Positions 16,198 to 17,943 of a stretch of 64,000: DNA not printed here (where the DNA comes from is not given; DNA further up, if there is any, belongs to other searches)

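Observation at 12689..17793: Two-component system (multi-TM GAF histidine kinase, Cys-rich lipoprotein, LuxR-type regulator) divergent from a tightly coupled small-membrane-protein / B12-radical-SAM operon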

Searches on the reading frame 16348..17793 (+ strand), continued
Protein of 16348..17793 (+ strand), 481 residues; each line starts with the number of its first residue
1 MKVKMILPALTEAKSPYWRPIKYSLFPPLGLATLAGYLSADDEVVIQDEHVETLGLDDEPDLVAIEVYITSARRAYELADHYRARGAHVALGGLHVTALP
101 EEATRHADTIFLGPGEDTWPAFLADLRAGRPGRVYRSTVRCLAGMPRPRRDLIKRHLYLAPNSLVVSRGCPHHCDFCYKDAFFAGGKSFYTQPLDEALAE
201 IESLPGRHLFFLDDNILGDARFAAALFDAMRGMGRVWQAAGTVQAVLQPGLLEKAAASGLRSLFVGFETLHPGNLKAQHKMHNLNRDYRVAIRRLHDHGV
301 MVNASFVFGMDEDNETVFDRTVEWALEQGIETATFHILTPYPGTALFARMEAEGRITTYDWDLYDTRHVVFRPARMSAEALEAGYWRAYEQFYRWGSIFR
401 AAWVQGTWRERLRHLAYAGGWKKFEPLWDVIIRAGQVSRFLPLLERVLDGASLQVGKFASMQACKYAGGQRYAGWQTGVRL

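Call 64: get_annotated_region(hit=H1, flank=8000)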
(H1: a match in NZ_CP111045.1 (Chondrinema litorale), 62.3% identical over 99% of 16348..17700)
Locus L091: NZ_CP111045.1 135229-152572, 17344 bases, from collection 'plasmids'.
description: Chondrinema litorale strain WSW3-B12 plasmid unnamed3, complete sequence
organism: Chondrinema litorale (NCBI taxid 2994555)
taxonomy: Bacteria; Bacteroidota; Cytophagia; Cytophagales; Flammeovirgaceae; Chondrinema; Chondrinema litorale
host: -; source: Seaweed,red alga; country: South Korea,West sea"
typing (MOB-suite, as given by PLSDB): non-mobilizable
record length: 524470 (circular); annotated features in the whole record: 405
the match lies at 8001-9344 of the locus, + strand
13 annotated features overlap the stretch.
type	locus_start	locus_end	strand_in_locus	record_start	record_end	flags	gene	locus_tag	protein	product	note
CDS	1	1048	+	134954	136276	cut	-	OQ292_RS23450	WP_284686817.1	hypothetical protein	-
CDS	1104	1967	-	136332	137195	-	-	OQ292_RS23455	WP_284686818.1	DUF4249 domain-containing protein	-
CDS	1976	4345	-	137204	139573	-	-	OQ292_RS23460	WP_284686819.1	carboxypeptidase-like regulatory domain-containing protein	-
CDS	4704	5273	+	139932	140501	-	-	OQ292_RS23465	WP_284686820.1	hypothetical protein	-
CDS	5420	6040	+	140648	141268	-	-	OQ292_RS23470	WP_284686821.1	hypothetical protein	-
CDS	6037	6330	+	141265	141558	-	-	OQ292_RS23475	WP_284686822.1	transcriptional regulator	-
CDS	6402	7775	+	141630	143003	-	creD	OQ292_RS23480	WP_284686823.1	cell envelope integrity protein CreD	-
CDS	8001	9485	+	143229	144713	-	-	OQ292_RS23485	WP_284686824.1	radical SAM protein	-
CDS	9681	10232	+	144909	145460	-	-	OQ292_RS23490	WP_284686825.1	hypothetical protein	-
CDS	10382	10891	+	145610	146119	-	-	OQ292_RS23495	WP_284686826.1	hypothetical protein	-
CDS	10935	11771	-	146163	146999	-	-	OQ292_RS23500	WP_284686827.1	helix-turn-helix domain-containing protein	-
CDS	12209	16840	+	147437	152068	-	-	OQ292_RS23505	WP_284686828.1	translocation/assembly module TamB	GO:0009306 - protein secretion [Evidence IEA]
CDS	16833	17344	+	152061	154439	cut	-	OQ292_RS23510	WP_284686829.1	BamA/TamA family outer membrane protein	-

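Call 65: get_annotated_region(hit=H2, flank=12000)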
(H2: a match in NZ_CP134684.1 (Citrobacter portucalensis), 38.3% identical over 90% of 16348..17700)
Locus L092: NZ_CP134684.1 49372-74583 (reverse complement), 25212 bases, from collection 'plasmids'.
description: Citrobacter portucalensis strain 64A:C plasmid unnamed1, complete sequence
organism: Citrobacter portucalensis (NCBI taxid 1639133)
taxonomy: Bacteria; Pseudomonadota; Gammaproteobacteria; Enterobacterales; Enterobacteriaceae; Citrobacter; Citrobacter portucalensis
host: -; source: Larus michahellis,bacteria,cloaca; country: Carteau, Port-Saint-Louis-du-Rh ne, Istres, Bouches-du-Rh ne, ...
typing (MOB-suite, as given by PLSDB): mobilizable; replicon IncFIB,IncFII; relaxase MOBP
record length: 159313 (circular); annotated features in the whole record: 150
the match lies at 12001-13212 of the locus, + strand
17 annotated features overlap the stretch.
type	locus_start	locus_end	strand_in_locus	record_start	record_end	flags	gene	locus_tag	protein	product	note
CDS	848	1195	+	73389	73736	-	-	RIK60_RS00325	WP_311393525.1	hypothetical protein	-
CDS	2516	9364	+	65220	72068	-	-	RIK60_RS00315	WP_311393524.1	Ig-like domain-containing protein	-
CDS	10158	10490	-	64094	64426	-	-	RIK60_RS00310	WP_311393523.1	hypothetical protein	-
CDS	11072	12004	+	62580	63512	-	-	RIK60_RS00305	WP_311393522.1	fatty acid desaturase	GO:0006629 - lipid metabolic process [Evidence IEA]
CDS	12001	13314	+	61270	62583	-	-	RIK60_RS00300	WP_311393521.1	radical SAM protein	-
CDS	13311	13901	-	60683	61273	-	-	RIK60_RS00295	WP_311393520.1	hypothetical protein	-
CDS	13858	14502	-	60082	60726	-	-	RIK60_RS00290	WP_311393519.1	phosphatase PAP2 family protein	-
CDS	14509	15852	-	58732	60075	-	-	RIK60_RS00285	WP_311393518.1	radical SAM protein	-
CDS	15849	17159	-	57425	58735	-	-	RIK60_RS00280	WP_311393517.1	radical SAM protein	-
CDS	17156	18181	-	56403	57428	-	-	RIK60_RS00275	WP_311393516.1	N-acetyltransferase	-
CDS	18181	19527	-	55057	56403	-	-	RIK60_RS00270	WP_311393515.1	radical SAM protein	-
CDS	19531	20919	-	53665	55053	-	-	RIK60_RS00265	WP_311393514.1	radical SAM protein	-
CDS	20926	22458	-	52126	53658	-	-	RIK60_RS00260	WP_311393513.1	GH3 auxin-responsive promoter family protein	-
CDS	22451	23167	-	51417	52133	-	-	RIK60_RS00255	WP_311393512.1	hypothetical protein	-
CDS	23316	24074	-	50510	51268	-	-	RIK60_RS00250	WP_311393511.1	hypothetical protein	-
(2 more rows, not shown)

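Call 67: search_protein_families(library=pfam, proteins=[L007:6205-6867:+, L013:3977-4402:+, L091:5420-6040:+, L091:6037-6330:+, L091:6402-7775:+, L091:9681-10232:+, L091:10382-10891:+], max_evalue=0.01)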
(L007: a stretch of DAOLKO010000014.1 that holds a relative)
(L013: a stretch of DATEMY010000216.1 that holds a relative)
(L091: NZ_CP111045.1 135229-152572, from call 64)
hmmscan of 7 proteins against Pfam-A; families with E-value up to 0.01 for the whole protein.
L007:6205-6867:+ (220 aa): 0 families

L013:3977-4402:+ (141 aa): 10 families
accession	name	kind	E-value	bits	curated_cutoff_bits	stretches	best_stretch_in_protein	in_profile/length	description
PF13601.12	HTH_34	-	1.7e-27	95.8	27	1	57-135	2-80/80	Winged helix DNA-binding domain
PF01022.26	HTH_5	-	3.1e-07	30.6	22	1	57-100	4-46/47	Bacterial regulatory protein, arsR family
PF12840.13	HTH_20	-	1e-05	25.9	27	1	53-97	3-46/51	Helix-turn-helix domain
PF12802.13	MarR_2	-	2.1e-05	25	27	1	56-99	6-50/61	MarR family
PF13412.12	HTH_24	-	7.9e-05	22.6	21.9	1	57-99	5-47/48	Winged helix-turn-helix DNA-binding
PF24038.1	DUF7347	-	0.0001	22.9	27.6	1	51-124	7-74/77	Domain of unknown function (DUF7347)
PF01638.23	HxlR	-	0.00014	22.1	20.8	1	52-137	2-85/91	HxlR-like helix-turn-helix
PF01047.28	MarR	-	0.00054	20.2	24.6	1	60-100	8-48/59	MarR family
PF03551.20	PadR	-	0.0018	18.6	27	1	79-125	27-74/75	Transcriptional regulator PadR-like family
PF25213.1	HVO_A0261_N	-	0.0094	16.3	35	0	51-138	7-85/86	HVO_A0261 N-terminal domain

L091:5420-6040:+ (206 aa): 1 family
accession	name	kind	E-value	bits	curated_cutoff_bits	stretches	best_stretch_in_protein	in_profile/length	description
PF20479.3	TMEM128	-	0.00087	20.2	23.9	1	63-155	35-123/124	TMEM128 protein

L091:6037-6330:+ (97 aa): 4 families
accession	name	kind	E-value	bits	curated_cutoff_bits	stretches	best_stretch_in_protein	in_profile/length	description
PF13601.12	HTH_34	-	3.4e-27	94.9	27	1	16-96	1-80/80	Winged helix DNA-binding domain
PF01638.23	HxlR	-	6.6e-06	26.3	20.8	1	23-84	13-72/91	HxlR-like helix-turn-helix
PF03551.20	PadR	-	0.00081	19.8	27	1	42-85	29-73/75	Transcriptional regulator PadR-like family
PF24038.1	DUF7347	-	0.0014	19.3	27.6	1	11-84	7-73/77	Domain of unknown function (DUF7347)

L091:6402-7775:+ (457 aa): 1 family
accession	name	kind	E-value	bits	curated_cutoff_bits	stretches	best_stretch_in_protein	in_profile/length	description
PF06123.17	CreD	-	2.1e-158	528.1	23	1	23-443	2-428/428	Inner membrane protein CreD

L091:9681-10232:+ (183 aa): 0 families

L091:10382-10891:+ (169 aa): 0 families

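Call 70: search_protein_families(library=padloc, proteins=[window:16348-17793:+], max_evalue=0.001)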
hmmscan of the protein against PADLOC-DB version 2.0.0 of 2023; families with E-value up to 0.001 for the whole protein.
window:16348-17793:+ (481 aa): 1 family
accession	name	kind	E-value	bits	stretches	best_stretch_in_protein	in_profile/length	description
PDLC04689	PDC-M51A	-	3e-06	24.3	1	56-349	67-373/420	-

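Call 73: find_encoding_contigs(protein=window:16348-17793:+, flank=6000, max_places=2)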
Protein window:16348-17793:+ (481 aa): 3 contigs read that carry it; 1 place shown.
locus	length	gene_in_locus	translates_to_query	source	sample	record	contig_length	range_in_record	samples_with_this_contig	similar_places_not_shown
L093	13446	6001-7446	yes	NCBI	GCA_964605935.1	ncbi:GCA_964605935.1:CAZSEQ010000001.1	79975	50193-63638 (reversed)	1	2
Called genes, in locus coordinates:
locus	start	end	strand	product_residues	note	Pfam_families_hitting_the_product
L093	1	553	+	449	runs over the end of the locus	PF07690:MFS_1, PF13347:MFS_2, PF03209:PUCC, PF07690:MFS_1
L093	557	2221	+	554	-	PF00920:ILVD_EDD_N, PF24877:ILV_EDD_C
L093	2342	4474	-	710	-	PF13581:HATPase_c_2 (weak), PF02518:HATPase_c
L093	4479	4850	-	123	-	-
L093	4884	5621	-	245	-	PF00072:Response_reg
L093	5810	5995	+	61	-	-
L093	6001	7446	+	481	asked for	PF02310:B12-binding, PF04055:Radical_SAM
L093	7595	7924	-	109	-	PF04255:DUF433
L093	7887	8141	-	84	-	PF00005:ABC_tran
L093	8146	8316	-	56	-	-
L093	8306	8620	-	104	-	PF12840:HTH_20 (weak), PF01022:HTH_5 (weak), PF12802:MarR_2 (faint), PF13601:HTH_34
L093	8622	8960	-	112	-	-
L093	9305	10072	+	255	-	PF00392:GntR, PF07702:UTRA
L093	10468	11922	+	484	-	PF13407:Peripla_BP_4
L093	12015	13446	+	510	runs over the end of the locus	PF00005:ABC_tran, PF13476:AAA_23 (faint), PF13555:AAA_29 (faint), PF13304:AAA_21 (faint), PF13401:AAA_22 (faint), PF00005:ABC_tran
